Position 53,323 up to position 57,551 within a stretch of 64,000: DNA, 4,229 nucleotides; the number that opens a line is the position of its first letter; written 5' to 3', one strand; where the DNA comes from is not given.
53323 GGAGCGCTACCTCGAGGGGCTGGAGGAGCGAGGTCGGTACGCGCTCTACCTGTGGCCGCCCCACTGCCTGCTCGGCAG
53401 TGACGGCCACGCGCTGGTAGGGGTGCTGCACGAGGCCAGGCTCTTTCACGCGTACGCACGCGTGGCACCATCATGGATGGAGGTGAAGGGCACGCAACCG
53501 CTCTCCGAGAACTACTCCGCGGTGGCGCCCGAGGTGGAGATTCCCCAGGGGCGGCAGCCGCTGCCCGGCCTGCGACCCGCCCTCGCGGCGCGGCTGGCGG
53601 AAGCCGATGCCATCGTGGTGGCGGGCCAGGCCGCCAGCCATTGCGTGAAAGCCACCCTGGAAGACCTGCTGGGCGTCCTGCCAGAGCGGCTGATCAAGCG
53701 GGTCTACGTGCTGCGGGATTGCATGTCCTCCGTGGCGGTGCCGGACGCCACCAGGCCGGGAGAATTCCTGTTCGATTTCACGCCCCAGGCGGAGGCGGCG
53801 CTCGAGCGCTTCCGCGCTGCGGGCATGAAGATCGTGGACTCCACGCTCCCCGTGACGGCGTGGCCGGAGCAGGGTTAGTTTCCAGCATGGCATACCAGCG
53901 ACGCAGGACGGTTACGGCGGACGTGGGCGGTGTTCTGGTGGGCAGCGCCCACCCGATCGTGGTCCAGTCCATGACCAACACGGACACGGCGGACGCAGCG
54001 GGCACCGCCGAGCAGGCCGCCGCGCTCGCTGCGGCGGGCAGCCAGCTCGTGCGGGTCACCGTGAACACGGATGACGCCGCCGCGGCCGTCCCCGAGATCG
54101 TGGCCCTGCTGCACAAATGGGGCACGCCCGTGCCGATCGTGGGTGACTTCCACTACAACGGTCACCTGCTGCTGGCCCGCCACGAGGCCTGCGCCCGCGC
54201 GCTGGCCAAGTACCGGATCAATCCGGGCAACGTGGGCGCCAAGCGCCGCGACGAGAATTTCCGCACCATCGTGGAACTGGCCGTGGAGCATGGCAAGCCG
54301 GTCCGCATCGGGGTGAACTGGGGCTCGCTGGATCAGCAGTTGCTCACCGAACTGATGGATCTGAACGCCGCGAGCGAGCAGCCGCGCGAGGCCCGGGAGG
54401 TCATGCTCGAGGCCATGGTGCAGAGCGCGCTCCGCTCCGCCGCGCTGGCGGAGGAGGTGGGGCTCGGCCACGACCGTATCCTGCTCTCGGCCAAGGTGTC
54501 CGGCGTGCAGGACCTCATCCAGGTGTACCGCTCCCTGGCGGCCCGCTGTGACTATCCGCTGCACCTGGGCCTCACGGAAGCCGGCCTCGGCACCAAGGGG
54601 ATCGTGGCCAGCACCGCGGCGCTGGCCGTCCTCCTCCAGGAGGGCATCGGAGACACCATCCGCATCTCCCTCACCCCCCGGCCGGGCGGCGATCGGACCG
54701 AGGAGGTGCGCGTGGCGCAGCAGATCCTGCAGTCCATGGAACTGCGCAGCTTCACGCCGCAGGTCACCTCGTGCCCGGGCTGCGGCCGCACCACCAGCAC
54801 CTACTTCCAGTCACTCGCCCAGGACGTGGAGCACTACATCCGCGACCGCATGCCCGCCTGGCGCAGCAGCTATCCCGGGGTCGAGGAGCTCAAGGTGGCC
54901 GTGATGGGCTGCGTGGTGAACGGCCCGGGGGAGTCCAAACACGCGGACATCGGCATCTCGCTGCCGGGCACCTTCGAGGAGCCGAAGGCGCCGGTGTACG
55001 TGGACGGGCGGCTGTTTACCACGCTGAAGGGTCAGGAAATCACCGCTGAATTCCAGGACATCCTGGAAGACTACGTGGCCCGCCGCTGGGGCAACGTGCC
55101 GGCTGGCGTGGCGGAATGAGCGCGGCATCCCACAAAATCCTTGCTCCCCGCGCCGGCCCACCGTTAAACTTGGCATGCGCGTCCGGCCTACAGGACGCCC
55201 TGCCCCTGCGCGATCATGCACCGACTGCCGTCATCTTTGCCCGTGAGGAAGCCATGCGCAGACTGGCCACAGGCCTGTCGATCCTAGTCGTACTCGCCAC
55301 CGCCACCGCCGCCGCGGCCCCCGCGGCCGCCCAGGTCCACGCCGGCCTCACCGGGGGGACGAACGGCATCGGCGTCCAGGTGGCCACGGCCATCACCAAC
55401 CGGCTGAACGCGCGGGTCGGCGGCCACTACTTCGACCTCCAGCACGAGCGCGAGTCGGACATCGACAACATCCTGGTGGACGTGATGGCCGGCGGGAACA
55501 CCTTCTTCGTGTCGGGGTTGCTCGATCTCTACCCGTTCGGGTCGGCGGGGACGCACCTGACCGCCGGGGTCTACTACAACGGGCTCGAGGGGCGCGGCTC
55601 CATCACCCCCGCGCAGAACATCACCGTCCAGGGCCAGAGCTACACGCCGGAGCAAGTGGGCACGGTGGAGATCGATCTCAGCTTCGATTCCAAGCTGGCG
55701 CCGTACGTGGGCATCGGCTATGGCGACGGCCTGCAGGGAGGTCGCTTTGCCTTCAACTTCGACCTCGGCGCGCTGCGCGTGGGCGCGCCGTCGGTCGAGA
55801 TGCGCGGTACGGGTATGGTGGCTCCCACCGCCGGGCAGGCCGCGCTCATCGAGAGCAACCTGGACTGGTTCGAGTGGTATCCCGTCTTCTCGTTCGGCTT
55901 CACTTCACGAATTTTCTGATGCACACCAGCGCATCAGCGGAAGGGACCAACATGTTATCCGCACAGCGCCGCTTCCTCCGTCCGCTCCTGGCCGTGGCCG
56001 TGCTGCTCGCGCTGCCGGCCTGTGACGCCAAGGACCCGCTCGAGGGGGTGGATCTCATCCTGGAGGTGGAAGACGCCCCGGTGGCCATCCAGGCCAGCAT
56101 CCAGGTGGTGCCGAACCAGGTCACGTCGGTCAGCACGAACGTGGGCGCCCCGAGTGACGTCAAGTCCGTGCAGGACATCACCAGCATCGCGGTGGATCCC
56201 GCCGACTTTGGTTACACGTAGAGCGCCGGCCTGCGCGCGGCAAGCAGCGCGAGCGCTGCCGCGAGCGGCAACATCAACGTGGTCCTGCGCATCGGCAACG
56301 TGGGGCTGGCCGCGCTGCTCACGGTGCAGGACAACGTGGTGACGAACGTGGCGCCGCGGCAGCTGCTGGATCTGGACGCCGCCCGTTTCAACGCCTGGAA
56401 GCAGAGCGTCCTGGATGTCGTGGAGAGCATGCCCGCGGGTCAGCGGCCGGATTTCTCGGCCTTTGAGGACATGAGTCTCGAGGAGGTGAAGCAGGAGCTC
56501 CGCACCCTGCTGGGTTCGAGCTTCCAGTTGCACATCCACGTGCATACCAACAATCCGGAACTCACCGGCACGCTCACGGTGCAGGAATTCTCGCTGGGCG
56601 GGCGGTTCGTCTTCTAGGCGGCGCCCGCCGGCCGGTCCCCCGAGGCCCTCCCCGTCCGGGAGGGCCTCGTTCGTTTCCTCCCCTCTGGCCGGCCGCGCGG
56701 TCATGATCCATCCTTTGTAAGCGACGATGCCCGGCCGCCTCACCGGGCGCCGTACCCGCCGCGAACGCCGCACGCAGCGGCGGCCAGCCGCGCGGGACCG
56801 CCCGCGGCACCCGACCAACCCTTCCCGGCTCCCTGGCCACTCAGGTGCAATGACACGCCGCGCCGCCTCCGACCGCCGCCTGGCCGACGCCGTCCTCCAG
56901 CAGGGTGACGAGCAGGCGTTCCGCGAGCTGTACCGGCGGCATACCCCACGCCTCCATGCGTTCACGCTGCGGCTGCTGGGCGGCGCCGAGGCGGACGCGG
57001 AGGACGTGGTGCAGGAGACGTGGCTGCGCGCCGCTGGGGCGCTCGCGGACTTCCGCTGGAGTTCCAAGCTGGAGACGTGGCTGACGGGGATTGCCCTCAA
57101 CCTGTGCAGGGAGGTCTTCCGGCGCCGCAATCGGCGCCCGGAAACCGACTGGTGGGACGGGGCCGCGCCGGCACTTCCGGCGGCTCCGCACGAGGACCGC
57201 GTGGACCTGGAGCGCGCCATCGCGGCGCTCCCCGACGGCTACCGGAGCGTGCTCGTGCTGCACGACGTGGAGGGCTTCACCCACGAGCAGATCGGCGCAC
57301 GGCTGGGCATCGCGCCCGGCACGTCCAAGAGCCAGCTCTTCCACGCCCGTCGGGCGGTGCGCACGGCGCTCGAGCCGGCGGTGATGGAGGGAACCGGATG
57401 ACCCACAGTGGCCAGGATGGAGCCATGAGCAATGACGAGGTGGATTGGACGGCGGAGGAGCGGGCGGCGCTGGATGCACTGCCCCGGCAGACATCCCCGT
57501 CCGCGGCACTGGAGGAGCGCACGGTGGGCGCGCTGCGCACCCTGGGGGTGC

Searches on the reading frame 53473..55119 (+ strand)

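Call 10: search_protein_families(library=pfam, proteins=[window:53473-55119:+], max_evalue=0.001)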
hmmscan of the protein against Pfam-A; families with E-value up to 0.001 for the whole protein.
window:53473-55119:+ (548 aa): 1 family
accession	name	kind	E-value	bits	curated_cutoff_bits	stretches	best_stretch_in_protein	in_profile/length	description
PF04551.19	GcpE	-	6.5e-115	384.2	32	1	148-532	3-342/343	GcpE protein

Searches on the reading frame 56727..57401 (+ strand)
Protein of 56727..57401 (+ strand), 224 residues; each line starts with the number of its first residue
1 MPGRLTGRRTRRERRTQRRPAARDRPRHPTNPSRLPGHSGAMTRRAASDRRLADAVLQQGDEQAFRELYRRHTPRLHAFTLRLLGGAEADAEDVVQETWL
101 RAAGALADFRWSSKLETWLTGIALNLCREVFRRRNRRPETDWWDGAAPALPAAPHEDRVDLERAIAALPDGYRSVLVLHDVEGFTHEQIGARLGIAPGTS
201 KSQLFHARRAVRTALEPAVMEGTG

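Call 10: search_protein_families(library=pfam, proteins=[window:56727-57401:+], max_evalue=0.001)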
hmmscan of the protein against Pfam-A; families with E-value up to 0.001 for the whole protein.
window:56727-57401:+ (224 aa): 3 families
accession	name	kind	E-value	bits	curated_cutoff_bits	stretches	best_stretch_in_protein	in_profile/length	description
PF04542.20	Sigma70_r2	-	2.6e-16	59.6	24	1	68-137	1-71/71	Sigma-70 region 2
PF08281.18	Sigma70_r4_2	-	2.4e-15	56.3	25.7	1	159-210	2-53/54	Sigma-70, region 4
PF04545.22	Sigma70_r4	-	4.1e-07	29.9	24.1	1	164-212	1-49/50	Sigma-70, region 4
